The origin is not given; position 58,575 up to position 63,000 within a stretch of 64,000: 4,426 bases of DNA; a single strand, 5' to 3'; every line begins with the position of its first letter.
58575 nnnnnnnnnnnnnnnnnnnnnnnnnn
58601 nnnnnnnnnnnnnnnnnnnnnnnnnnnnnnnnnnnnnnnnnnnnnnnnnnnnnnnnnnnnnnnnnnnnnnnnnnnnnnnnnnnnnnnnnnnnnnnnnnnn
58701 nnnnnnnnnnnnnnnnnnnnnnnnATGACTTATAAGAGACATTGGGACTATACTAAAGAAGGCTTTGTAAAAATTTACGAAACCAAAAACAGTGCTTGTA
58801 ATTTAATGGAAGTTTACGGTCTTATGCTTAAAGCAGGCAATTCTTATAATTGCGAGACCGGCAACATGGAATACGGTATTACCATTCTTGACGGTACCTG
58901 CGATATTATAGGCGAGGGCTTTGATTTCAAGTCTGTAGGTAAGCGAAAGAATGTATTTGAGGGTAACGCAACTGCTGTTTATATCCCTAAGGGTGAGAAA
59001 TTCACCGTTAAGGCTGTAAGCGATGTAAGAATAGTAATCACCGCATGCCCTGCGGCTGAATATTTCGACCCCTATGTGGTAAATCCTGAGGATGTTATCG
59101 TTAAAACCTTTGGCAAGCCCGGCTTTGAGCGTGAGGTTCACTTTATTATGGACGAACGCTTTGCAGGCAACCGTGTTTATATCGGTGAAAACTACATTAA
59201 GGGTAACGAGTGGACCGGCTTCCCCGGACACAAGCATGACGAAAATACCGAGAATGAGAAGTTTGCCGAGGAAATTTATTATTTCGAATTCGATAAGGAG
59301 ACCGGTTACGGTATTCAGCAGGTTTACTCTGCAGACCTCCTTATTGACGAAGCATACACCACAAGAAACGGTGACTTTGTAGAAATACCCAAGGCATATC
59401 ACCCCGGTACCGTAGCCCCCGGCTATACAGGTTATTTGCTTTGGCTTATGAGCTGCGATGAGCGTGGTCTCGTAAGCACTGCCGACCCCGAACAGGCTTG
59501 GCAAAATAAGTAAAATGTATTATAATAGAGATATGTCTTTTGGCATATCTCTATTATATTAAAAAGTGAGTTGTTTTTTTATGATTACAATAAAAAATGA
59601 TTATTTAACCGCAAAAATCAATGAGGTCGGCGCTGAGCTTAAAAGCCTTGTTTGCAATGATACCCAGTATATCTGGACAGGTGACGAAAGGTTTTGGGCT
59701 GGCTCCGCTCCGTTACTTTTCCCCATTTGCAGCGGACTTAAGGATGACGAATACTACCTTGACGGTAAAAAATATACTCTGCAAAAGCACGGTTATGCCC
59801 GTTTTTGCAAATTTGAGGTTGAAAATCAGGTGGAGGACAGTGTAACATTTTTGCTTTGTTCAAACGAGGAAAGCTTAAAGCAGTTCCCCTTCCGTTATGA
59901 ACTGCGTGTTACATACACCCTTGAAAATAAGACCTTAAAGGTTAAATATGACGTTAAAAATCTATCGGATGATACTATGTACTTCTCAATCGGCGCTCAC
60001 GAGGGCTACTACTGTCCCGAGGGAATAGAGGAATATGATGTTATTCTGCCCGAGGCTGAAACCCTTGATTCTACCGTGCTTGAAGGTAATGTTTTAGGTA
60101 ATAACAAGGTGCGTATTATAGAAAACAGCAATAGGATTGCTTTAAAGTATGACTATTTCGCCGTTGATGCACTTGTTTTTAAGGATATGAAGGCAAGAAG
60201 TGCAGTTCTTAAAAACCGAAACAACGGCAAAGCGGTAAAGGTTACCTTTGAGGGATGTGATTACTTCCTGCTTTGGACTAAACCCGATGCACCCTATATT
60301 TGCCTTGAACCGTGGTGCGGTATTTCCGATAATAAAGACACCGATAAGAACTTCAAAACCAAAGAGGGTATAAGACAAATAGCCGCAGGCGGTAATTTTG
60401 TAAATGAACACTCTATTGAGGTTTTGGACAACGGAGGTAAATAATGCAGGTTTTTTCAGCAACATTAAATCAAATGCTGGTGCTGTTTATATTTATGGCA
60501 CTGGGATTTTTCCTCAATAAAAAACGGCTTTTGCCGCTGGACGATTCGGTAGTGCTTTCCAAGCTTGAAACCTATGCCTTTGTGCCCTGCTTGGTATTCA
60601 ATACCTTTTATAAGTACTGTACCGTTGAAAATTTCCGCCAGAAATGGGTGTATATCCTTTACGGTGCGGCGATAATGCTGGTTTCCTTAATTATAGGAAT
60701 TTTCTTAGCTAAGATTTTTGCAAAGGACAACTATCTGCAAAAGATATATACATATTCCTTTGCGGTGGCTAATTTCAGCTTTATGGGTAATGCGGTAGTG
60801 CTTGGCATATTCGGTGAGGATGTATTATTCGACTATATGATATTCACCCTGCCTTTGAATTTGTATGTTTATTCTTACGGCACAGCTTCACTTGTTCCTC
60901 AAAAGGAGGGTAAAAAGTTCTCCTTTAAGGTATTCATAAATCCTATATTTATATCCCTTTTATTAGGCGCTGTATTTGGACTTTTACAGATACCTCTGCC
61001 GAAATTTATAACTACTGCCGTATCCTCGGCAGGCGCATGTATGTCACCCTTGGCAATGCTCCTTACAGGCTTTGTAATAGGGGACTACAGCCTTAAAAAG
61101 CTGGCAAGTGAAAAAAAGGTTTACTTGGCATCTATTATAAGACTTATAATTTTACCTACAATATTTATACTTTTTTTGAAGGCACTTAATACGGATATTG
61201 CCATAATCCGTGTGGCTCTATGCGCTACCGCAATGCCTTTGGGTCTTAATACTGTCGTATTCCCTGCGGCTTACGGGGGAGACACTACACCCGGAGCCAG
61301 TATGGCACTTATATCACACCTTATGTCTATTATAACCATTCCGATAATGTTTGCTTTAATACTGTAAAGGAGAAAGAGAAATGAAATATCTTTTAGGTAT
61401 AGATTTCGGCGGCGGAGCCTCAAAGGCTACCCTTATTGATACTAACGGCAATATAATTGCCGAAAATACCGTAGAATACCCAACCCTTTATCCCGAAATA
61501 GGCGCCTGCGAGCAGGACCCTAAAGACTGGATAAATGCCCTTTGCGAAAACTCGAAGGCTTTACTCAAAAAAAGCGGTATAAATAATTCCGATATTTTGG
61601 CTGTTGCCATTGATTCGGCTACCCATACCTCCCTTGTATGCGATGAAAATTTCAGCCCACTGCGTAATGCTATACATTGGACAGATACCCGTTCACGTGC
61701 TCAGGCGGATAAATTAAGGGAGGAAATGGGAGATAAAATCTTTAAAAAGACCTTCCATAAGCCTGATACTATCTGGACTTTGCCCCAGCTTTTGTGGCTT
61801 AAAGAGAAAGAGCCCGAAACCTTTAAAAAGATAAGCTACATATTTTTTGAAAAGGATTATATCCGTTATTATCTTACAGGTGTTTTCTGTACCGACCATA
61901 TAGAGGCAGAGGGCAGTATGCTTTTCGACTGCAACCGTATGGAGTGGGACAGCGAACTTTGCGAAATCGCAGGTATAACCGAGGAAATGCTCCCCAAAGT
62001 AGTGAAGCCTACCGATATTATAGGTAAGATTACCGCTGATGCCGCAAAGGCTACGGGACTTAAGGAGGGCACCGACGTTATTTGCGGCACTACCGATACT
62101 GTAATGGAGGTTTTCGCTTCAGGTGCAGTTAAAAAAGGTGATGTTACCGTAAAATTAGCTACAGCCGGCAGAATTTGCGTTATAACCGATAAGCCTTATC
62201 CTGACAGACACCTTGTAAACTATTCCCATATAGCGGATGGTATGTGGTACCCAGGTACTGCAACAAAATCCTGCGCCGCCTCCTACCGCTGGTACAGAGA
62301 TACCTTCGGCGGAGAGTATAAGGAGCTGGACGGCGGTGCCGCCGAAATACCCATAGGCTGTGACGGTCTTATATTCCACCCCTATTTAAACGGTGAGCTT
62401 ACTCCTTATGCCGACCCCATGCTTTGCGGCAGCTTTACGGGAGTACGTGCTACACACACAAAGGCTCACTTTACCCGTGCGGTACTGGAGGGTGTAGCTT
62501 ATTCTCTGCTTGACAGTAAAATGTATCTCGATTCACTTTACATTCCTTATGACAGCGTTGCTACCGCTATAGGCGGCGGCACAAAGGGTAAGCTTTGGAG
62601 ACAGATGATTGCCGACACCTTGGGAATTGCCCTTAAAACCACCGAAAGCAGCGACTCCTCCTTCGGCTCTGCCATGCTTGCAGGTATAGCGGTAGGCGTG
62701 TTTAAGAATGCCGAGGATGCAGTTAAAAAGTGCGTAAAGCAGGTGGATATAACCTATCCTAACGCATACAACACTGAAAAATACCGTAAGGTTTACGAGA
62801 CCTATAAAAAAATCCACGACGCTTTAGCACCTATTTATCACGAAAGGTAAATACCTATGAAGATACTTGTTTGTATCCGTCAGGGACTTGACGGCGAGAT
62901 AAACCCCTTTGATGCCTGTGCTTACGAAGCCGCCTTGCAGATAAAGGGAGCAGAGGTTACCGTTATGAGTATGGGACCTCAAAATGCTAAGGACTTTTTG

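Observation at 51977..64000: RpiR-flanked operon of at least 10 genes fits no described pathway: IolJ/IolC/IolB-like module plus FucI-like isomerase, FGGY kinase and a flavin/Fe-S/Etf redox module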

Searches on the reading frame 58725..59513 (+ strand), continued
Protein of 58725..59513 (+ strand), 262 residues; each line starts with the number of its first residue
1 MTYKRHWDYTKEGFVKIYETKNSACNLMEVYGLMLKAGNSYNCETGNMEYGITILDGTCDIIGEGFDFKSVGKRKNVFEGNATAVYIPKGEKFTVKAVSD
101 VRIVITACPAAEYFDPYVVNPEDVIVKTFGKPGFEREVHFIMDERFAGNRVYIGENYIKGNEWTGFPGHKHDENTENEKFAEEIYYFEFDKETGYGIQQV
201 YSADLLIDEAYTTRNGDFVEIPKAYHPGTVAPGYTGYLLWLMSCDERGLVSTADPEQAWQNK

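Call 74: search_protein_families(library=ncbifam, proteins=[L091:203-1798:+, L091:1811-2650:+, L091:2672-4066:+, L091:4122-6320:+, L091:6323-7435:+, L091:15370-16335:+, L092:6795-7433:+, L090:16746-18509:+, L089:3341-4414:-, L089:2464-3306:-], max_evalue=1e-8)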
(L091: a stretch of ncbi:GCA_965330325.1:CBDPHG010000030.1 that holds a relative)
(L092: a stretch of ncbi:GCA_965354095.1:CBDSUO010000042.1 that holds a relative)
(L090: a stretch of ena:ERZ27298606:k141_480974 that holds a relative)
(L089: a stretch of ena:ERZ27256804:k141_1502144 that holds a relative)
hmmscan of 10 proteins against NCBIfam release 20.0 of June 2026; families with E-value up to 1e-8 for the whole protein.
L091:203-1798:+ (531 aa): 3 families
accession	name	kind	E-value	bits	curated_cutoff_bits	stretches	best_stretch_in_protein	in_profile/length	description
NF007940.0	PRK10658.1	equivalog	3e-36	125.2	606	2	126-289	279-442/771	alpha-xylosidase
NF007746.0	PRK10426.1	equivalog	4.2e-35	121.3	553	1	161-506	306-670/683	alpha-glucosidase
NF040948.1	alpha_gluc_MalA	equivalog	7.7e-28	97.1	800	2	366-510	459-610/627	alpha-glucosidase MalA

L091:1811-2650:+ (279 aa): 0 families

L091:2672-4066:+ (464 aa): 2 families
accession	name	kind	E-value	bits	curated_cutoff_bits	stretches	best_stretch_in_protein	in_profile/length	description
NF011657.0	PRK15076.1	subfamily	5.3e-79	265.8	486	1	13-463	3-429/432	alpha-galactosidase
NF041089.1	alpha_gluc_AglA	equivalog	3e-28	98.9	650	1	13-279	1-254/464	alpha-glucosidase AglA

L091:4122-6320:+ (732 aa): 2 families
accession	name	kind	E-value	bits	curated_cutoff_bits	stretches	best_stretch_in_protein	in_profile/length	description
NF041572.1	rhamnosid_Flavobac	equivalog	9.1e-110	368.2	1800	1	19-723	174-893/946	alpha-L-rhamnosidase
NF041573.1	rhamnosid_Stmyc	equivalog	6.5e-100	335.4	1720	1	19-722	297-984/1028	alpha-L-rhamnosidase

L091:6323-7435:+ (370 aa): 0 families

L091:15370-16335:+ (321 aa): 2 families
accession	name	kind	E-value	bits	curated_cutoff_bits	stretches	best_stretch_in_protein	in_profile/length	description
TIGR00950.1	2A78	equivalog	8.5e-38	130.3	230.2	1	15-282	1-263/264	carboxylate/amino acid/amine transporter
NF007823.0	PRK10532.1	equivalog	6.8e-19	68.1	354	1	36-299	44-293/295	threonine/homoserine exporter RhtA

L092:6795-7433:+ (212 aa): 17 families
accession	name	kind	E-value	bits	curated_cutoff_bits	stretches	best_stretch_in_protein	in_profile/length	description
TIGR03162.1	ribazole_cobC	equivalog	1.8e-39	135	162.9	1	3-177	1-171/176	alpha-ribazole phosphatase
NF045917.1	PhserinePhPspA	equivalog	3.3e-32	111.9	350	1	1-205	2-204/211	phosphoserine phosphatase PspA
NF005567.0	PRK07238.1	equivalog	5.8e-28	98.3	326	1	2-201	179-377/378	bifunctional RNase H/acid phosphatase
NF011580.0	PRK15004.1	equivalog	1.1e-27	97.4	250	1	1-175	1-174/203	adenosylcobalamin/alpha-ribazole phosphatase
NF009994.0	PRK13463.1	equivalog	3.5e-24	85.7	277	1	4-200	6-201/203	phosphoserine phosphatase 1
TIGR03848.1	MSMEG_4193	subfamily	6.9e-22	77.9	203.85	1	3-198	2-199/204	MSMEG_4193 family putative phosphomutase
NF002901.0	PRK03482.1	equivalog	2.1e-18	66.7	261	1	3-164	4-164/215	2,3-diphosphoglycerate-dependent phosphoglycerate mutase GpmB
NF002217.0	PRK01112.1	equivalog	1.1e-17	64.2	320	1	2-83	3-81/228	2,3-bisphosphoglycerate-dependent phosphoglycerate mutase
NF010713.0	PRK14115.1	equivalog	2.8e-17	62.8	305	1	1-87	2-92/248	2,3-diphosphoglycerate-dependent phosphoglycerate mutase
TIGR01258.1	pgm_1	subfamily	1.4e-16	60.7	81.7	1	1-108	1-113/245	2,3-bisphosphoglycerate-dependent phosphoglycerate mutase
NF038349.1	dPGM_arch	equivalog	8.8e-15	55.1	225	1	4-196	2-181/194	2,3-diphosphoglycerate-dependent phosphoglycerate mutase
NF009993.0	PRK13462.1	equivalog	3e-13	49.9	226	1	2-200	7-196/203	acid phosphatase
NF002339.0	PRK01295.1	equivalog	1.7e-12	47.2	316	1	3-171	5-179/206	2,3-bisphosphoglycerate-dependent phosphoglycerate mutase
NF010718.0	PRK14120.1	equivalog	1.9e-12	47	366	1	2-109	6-118/249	phosphoglyceromutase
NF010714.0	PRK14116.1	equivalog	1e-10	41.5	401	0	2-83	3-88/229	2,3-diphosphoglycerate-dependent phosphoglycerate mutase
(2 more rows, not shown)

L090:16746-18509:+ (587 aa): 1 family
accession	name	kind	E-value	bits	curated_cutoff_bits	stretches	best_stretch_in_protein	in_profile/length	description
NF041127.1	exo_beta_glucsam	equivalog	2.8e-30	105.1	1500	1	10-159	9-179/782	exo-beta-D-glucosaminidase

L089:3341-4414:- (357 aa): 8 families
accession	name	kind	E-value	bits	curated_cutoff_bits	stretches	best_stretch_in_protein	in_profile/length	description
NF052479.1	LevoglcsnDh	equivalog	7.8e-40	136.7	650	1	14-284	1-290/386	levoglucosan dehydrogenase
TIGR04380.1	myo_inos_iolG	equivalog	5.9e-29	101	355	1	18-351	3-328/330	inositol 2-dehydrogenase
NF041392.1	XylDh_Gfo6_Halo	equivalog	5.9e-21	74.6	350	1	42-353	41-349/350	D-xylose 1-dehydrogenase Gfo6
NF008607.0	PRK11579.1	subfamily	3.1e-15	56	330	1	16-211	4-191/346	oxidoreductase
NF040723.1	UDP-GlcNAcDh_Arch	equivalog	2.6e-14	53.5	450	1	18-166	2-146/302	UDP-N-acetylglucosamine 3-dehydrogenase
NF058563.1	BT_2159_fam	equivalog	1.8e-10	40.4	650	1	18-210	2-184/350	disaccharide 3-dehydrogenase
NF052679.1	InsChiInosDhIolG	equivalog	5e-10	38.9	540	1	18-161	4-148/343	bifunctional inositol 2-dehydrogenase/D-chiro-inositol 1-dehydrogenase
NF058561.1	BT_2158_fam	equivalog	9.2e-09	34.4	750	0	26-164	40-180/487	glycoside 3-dehydrogenase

L089:2464-3306:- (280 aa): 0 families

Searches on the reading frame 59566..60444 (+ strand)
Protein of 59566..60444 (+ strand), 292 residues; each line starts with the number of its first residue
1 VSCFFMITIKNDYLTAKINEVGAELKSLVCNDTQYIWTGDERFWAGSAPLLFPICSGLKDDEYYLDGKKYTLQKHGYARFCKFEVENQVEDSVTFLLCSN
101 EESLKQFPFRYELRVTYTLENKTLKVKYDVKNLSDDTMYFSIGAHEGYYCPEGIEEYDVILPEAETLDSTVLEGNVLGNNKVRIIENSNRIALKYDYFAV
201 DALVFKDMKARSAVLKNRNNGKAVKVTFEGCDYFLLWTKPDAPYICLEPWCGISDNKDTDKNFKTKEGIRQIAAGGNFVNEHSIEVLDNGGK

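Call 4: search_protein_families(library=pfam, proteins=[window:59566-60444:+])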
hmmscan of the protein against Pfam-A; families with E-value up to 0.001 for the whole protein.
window:59566-60444:+ (292 aa): 2 families
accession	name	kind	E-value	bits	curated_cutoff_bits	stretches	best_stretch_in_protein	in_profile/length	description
PF01263.26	Aldose_epim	-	6.2e-26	91.9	27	1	7-252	3-267/299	Aldose 1-epimerase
PF17834.7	GHD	-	0.00023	21.3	34.5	1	202-235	2-36/57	Beta-sandwich domain in beta galactosidase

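Call 5: search_protein_families(library=ncbifam, proteins=[window:59566-60444:+], max_evalue=0.01)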
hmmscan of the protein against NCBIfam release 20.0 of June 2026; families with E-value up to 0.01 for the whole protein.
window:59566-60444:+ (292 aa): 2 families
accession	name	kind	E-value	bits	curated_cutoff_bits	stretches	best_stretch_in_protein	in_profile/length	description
NF011719.0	PRK15172.1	equivalog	0.0013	18.2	251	1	15-168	21-185/300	aldose-1-epimerase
TIGR02636.1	galM_Leloir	equivalog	0.0079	15.3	397.65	0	83-145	103-164/336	galactose-1-epimerase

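Call 49: search_protein_families(library=ncbifam, proteins=[window:59581-60444:+], max_evalue=0.00001)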
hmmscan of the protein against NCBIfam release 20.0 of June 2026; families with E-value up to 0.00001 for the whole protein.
window:59581-60444:+ (287 aa): 0 families

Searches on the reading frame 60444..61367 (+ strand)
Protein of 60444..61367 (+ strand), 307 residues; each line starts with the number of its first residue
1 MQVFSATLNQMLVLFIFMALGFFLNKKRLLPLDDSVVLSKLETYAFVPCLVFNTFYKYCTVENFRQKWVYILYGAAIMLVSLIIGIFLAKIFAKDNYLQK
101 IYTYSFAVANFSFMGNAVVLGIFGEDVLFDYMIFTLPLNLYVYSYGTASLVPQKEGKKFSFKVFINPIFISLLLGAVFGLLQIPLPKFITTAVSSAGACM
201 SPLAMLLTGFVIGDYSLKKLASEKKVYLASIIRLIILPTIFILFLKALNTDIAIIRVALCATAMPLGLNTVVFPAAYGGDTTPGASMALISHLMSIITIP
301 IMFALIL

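Call 4: search_protein_families(library=pfam, proteins=[window:60444-61367:+])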
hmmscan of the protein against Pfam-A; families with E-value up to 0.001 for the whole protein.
window:60444-61367:+ (307 aa): 1 family
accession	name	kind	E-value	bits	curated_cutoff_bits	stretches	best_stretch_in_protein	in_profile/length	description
PF03547.23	Mem_trans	-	4.7e-32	111.4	25.7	2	9-147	4-144/343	Membrane transport protein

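Call 5: search_protein_families(library=ncbifam, proteins=[window:60444-61367:+], max_evalue=0.01)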
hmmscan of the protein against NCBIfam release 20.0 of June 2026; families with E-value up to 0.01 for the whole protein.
window:60444-61367:+ (307 aa): 1 family
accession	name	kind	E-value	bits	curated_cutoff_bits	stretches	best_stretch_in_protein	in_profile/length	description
TIGR00946.1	2a69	subfamily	1.3e-16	60.7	246.05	1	6-306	5-334/336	auxin efflux carrier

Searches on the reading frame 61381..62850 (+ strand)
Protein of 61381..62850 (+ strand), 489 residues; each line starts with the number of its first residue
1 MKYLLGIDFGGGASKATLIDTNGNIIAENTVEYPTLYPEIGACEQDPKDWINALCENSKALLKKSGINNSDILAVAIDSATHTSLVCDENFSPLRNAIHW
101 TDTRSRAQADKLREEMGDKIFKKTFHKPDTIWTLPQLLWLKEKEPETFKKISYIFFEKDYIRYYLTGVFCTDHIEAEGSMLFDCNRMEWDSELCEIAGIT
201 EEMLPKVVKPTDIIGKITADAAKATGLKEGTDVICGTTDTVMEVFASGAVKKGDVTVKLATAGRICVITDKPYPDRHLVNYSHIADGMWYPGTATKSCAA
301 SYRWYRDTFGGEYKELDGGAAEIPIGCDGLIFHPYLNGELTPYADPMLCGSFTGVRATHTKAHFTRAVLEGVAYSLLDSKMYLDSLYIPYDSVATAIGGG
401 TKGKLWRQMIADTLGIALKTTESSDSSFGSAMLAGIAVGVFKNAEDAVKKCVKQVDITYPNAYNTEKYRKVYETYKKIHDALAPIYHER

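Call 4: search_protein_families(library=pfam, proteins=[window:61381-62850:+])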
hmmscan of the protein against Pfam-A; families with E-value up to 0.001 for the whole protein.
window:61381-62850:+ (489 aa): 2 families
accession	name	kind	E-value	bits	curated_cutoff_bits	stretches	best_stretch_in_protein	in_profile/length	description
PF00370.27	FGGY_N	-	1.2e-64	218.7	28.8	1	3-245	1-244/245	FGGY family of carbohydrate kinases, N-terminal domain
PF02782.22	FGGY_C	-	1.5e-20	74.3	27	1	268-437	14-197/198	FGGY family of carbohydrate kinases, C-terminal domain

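Call 5: search_protein_families(library=ncbifam, proteins=[window:61381-62850:+], max_evalue=0.01)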
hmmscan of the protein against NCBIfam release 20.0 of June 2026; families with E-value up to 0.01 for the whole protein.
window:61381-62850:+ (489 aa): 12 families
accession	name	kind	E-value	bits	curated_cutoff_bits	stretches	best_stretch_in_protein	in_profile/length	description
TIGR01312.1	XylB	equivalog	2.6e-118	395.6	380.25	1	5-478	1-479/481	xylulokinase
TIGR01314.1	gntK_FGGY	equivalog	3.5e-82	276.5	648.55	1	3-483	1-494/505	gluconokinase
NF011601.0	PRK15027.1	equivalog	4.9e-62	209.9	912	1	5-485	3-482/484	xylulokinase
NF008187.0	PRK10939.1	equivalog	1.1e-53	182.7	528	1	1-480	3-501/521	autoinducer-2 kinase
TIGR01311.1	glycerol_kin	equivalog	1e-47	162.6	590.35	1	2-477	1-488/496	glycerol kinase GlpK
NF000756.0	PRK00047.1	subfamily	1.2e-44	152.5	498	1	2-477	5-489/502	glycerol kinase GlpK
TIGR02628.1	fuculo_kin_coli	equivalog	2.4e-40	138.9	470.9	1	7-461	6-465/465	L-fuculokinase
NF003154.0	PRK04123.1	equivalog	9.5e-40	136.8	428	1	1-482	3-537/554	ribulokinase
TIGR01315.1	5C_CHO_kinase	subfamily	7.3e-32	110.8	408.7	2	4-242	2-258/541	FGGY family pentulose kinase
TIGR01234.1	L-ribulokinase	equivalog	8.7e-27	94.1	583.25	1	2-481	1-529/536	ribulokinase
TIGR02627.1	rhamnulo_kin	equivalog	4.5e-21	74.9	527.95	1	68-249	64-241/454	rhamnulokinase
NF007925.0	PRK10640.1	equivalog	1.4e-18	66.6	639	1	61-224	63-227/489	rhamnulokinase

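Call 7: find_encoding_contigs(protein=window:61381-62850:+, flank=10000, max_places=6)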
Protein window:61381-62850:+ (489 aa): 24 contigs read that carry it; 6 places shown.
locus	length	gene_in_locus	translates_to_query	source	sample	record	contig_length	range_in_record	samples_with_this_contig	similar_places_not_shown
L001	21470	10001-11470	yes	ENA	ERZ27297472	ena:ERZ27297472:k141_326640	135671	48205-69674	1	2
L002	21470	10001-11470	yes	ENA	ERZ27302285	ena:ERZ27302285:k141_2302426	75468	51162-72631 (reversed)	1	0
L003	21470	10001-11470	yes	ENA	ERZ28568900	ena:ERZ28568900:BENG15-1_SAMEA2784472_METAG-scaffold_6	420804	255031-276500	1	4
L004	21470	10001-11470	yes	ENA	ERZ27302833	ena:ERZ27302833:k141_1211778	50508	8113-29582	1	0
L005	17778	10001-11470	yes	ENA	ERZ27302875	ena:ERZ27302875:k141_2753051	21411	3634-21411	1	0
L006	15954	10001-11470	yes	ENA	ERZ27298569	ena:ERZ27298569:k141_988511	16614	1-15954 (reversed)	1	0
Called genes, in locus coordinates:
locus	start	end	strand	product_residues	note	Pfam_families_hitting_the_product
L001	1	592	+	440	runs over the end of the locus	PF20769:YPEB_N, PF03413:PepSY (faint), PF14620:YPEB_PepSY1-2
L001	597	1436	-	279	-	PF01418:HTH_6, PF13580:SIS_2 (faint), PF01380:SIS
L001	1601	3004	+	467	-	-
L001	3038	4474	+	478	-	PF01565:FAD_binding_4, PF02913:FAD-oxidase_C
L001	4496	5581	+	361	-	PF13183:Fer4_8 (weak)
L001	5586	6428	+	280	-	PF01116:F_bP_aldolase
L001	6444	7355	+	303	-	PF00294:PfkB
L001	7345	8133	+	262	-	PF04962:KduI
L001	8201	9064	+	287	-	PF01263:Aldose_epim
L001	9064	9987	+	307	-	PF03547:Mem_trans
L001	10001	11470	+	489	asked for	PF00370:FGGY_N, PF02782:FGGY_C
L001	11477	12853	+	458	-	PF01012:ETF, PF00766:ETF_alpha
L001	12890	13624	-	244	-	PF00657:Lipase_GDSL, PF04311:DUF459, PF13472:Lipase_GDSL_2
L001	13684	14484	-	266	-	PF12833:HTH_18, PF00165:HTH_AraC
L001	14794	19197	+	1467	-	PF00404:Dockerin_1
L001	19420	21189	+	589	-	PF02837:Glyco_hydro_2_N, PF22666:Glyco_hydro_2_N2, PF00703:Glyco_hydro_2, PF02836:Glyco_hydro_2_C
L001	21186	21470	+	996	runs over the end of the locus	PF01547:SBP_bac_1, PF13416:SBP_bac_8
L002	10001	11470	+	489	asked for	PF00370:FGGY_N, PF02782:FGGY_C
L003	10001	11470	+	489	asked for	PF00370:FGGY_N, PF02782:FGGY_C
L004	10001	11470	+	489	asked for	PF00370:FGGY_N, PF02782:FGGY_C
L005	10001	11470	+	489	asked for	PF00370:FGGY_N, PF02782:FGGY_C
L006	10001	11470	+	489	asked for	PF00370:FGGY_N, PF02782:FGGY_C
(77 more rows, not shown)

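Call 17: search_protein_families(library=pfam, proteins=[L001:11477-12853:+], max_evalue=0.01)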
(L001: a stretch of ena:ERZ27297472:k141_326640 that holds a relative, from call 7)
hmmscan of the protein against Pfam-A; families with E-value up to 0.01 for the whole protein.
L001:11477-12853:+ (458 aa): 2 families
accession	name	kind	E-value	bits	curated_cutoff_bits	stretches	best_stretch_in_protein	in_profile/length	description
PF01012.27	ETF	-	8.1e-51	172.8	26.7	2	3-176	1-180/181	Electron transfer flavoprotein domain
PF00766.25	ETF_alpha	-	3.9e-24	84.9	27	1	353-426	6-81/81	Electron transfer flavoprotein FAD-binding domain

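Call 18: search_protein_families(library=ncbifam, proteins=[L001:11477-12853:+], max_evalue=0.01)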
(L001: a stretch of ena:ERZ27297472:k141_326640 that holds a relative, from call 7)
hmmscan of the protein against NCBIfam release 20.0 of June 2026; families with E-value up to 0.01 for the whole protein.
L001:11477-12853:+ (458 aa): 11 families
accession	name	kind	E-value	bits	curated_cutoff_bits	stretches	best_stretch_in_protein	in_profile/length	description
NF040731.1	flavo_sub_EftB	exception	4e-39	134.5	445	1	6-211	24-241/260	electron transfer flavoprotein subunit beta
NF042970.1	AcrlCoAredClosAcrA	equivalog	1.9e-31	109.5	600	2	351-453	238-345/360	acryloyl-CoA reductase electron transfer subunit beta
NF042971.1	AcrlCoAredClosAcrB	equivalog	1.2e-25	90.1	475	1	9-199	28-236/266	acryloyl-CoA reductase electron transfer subunit gamma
NF002889.0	PRK03363.1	equivalog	1.8e-22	80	549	1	354-453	199-299/313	electron transfer flavoprotein subunit alpha/FixB family protein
NF008884.0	PRK11916.1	equivalog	1.7e-20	73.6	528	1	342-453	186-298/312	electron transfer flavoprotein subunit alpha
NF038209.1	mft_etfA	equivalog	9e-20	71.2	240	1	350-453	187-290/303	mycofactocin-associated electron transfer flavoprotein alpha subunit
NF051845.1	EtFlavAlphaProt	equivalog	1.9e-19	69.9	600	1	332-455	267-389/406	electron transfer flavoprotein subunit alpha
NF008998.0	PRK12342.1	equivalog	1e-10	41.4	338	1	14-180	32-210/254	electron transfer flavoprotein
NF002888.0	PRK03359.1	subfamily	1.2e-09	37.9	219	1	12-180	31-214/256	putative electron transfer flavoprotein FixA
TIGR04503.1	mft_etfB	hypoth_equivalog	5.6e-05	22.6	200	1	15-98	30-123/290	mycofactocin-associated electron transfer flavoprotein beta subunit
NF051844.1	ETFlavBetaProt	equivalog_domain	0.0082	15.7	350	0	19-128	24-128/254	electron transfer flavoprotein subunit beta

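Call 26: search_solved_structures(query=window:61381-62850:+, max_evalue=1e-40)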
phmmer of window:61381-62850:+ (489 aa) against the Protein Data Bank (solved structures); distinct sequences matched with E-value up to 1e-40: 4.
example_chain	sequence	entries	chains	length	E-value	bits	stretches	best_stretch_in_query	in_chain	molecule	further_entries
3gbt_A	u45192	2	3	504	7.8e-58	199.8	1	1-486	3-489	Gluconate kinase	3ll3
5vm1_A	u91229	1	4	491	1.8e-55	192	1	4-451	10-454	Xylulokinase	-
2itm_A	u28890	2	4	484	1.1e-53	186.1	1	5-485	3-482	Xylulose kinase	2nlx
3ifr_A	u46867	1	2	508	2.9e-49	171.5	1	3-488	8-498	Carbohydrate kinase, FGGY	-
